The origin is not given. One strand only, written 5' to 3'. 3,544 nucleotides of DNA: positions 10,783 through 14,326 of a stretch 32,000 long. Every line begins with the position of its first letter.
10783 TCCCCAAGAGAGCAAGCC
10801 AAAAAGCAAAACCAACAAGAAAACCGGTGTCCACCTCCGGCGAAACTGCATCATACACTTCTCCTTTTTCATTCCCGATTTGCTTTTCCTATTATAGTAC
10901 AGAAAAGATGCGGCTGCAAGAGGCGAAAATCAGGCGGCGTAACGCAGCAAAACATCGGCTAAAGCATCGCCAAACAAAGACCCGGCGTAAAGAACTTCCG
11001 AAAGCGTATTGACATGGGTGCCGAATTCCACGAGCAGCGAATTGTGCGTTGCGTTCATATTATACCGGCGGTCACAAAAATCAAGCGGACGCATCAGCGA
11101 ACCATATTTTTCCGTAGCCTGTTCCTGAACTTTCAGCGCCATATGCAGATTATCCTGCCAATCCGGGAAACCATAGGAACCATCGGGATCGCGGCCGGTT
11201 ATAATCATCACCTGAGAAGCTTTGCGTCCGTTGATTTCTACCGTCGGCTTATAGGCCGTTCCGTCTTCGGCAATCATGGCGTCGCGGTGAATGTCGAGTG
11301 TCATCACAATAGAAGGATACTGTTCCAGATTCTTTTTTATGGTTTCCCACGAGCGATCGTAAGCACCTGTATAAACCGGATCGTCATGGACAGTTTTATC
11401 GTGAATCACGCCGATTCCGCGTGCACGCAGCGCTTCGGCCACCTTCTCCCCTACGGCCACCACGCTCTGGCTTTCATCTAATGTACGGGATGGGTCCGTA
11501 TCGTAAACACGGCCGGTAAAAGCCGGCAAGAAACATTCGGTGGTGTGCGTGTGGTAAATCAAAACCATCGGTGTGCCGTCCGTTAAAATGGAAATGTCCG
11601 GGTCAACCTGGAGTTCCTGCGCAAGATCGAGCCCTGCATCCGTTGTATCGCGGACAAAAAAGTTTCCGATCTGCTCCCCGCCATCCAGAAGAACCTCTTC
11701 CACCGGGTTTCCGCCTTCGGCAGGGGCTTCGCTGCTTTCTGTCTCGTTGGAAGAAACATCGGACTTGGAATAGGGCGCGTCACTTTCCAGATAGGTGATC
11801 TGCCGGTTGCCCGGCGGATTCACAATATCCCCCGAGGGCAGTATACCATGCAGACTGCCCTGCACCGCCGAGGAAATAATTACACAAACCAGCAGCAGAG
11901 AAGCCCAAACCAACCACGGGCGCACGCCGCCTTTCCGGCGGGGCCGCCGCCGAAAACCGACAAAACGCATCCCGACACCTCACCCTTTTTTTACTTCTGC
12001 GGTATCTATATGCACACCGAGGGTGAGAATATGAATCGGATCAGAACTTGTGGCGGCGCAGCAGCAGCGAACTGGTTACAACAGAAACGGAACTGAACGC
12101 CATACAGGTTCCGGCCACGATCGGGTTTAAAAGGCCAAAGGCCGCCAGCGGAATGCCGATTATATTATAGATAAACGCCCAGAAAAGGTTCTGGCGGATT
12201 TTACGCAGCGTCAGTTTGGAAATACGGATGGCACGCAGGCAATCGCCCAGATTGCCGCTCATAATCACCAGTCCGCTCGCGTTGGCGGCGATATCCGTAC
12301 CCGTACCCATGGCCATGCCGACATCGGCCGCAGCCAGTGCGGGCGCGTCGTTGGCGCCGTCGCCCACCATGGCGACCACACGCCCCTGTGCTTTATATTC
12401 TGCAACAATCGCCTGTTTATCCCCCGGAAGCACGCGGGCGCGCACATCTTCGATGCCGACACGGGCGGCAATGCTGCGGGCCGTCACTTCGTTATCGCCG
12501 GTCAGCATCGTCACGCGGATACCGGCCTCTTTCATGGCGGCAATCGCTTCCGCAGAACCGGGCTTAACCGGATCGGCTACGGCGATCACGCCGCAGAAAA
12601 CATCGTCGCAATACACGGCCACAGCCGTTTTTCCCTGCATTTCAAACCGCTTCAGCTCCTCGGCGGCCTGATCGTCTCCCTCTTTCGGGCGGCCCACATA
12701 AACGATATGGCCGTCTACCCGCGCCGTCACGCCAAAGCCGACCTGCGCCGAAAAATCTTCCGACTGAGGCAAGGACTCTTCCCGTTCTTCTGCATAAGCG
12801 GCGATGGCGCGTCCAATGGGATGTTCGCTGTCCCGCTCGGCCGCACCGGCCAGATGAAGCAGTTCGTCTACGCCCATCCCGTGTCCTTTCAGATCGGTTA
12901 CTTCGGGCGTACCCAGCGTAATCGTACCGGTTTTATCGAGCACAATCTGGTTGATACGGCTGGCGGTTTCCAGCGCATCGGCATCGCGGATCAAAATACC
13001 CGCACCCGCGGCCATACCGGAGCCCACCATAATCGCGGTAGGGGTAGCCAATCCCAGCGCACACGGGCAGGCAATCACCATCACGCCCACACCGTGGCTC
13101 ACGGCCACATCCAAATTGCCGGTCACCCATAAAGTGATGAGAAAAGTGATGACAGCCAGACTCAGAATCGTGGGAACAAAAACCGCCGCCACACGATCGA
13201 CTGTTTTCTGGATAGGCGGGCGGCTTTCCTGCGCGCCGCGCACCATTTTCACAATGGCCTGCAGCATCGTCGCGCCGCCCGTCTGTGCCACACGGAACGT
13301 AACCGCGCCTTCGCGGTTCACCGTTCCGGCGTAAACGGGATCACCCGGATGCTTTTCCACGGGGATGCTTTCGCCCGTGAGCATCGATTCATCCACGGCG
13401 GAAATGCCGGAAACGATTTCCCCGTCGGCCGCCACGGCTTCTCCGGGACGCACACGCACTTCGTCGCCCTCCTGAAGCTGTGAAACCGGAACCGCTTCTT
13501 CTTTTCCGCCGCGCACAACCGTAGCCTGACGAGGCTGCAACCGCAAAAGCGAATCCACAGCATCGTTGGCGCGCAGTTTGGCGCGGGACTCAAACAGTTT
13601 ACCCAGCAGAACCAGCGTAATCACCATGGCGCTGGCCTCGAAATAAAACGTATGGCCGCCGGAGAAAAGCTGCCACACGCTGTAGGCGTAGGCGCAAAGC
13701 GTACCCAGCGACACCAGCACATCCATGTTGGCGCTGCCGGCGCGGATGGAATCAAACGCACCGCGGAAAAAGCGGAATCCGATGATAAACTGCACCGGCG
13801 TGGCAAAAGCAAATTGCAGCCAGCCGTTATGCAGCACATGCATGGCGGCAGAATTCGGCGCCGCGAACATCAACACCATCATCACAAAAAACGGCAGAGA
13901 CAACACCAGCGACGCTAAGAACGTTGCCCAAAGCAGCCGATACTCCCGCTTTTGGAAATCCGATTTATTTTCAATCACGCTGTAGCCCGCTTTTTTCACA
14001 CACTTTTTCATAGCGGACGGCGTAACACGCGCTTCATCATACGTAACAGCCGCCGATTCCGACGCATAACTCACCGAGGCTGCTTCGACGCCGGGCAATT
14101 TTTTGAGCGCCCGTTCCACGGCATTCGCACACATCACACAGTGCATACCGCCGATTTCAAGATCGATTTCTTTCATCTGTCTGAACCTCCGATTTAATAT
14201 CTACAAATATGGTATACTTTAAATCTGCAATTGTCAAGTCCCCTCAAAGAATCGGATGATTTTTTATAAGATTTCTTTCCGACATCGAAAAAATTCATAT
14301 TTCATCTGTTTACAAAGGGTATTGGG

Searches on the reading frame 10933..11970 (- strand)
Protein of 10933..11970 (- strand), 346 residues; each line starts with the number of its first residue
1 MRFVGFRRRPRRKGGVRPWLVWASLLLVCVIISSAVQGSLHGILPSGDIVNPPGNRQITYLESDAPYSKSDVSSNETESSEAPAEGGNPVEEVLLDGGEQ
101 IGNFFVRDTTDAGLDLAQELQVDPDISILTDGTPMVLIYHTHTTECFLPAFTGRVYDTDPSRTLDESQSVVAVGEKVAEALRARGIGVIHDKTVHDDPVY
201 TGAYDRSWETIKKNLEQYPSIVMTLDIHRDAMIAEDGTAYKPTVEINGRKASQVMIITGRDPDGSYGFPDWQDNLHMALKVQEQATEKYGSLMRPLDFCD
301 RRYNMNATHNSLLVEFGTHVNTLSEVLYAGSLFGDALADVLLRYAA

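Call 40: search_protein_families(library=pfam, proteins=[window:10933-11970:-], max_evalue=0.001)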
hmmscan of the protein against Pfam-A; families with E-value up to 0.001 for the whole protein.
window:10933-11970:- (346 aa): 1 family
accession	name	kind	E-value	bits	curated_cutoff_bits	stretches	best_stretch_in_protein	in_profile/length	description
PF07454.18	SpoIIP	-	9.2e-61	206.1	24.4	1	58-338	4-269/269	Stage II sporulation protein P (SpoIIP)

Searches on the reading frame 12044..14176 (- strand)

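Call 40: search_protein_families(library=pfam, proteins=[window:12044-14176:-], max_evalue=0.001)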
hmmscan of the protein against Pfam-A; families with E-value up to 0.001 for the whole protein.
window:12044-14176:- (711 aa): 5 families
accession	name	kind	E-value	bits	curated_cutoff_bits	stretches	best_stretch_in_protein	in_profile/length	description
PF00122.25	E1-E2_ATPase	-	6.6e-59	198.9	28.1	1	213-390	2-179/181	E1-E2 ATPase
PF00702.32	Hydrolase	-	4.4e-34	119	26.4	1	411-618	4-191/191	haloacid dehalogenase-like hydrolase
PF00403.32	HMA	-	1.1e-15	58.1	24.8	1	7-65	3-61/62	Heavy-metal-associated domain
PF12710.13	HAD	-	4.1e-06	27.8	27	1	520-614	70-188/189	haloacid dehalogenase-like hydrolase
PF08282.18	Hydrolase_3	-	1.7e-05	25.2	20.9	0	589-639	194-244/255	haloacid dehalogenase-like hydrolase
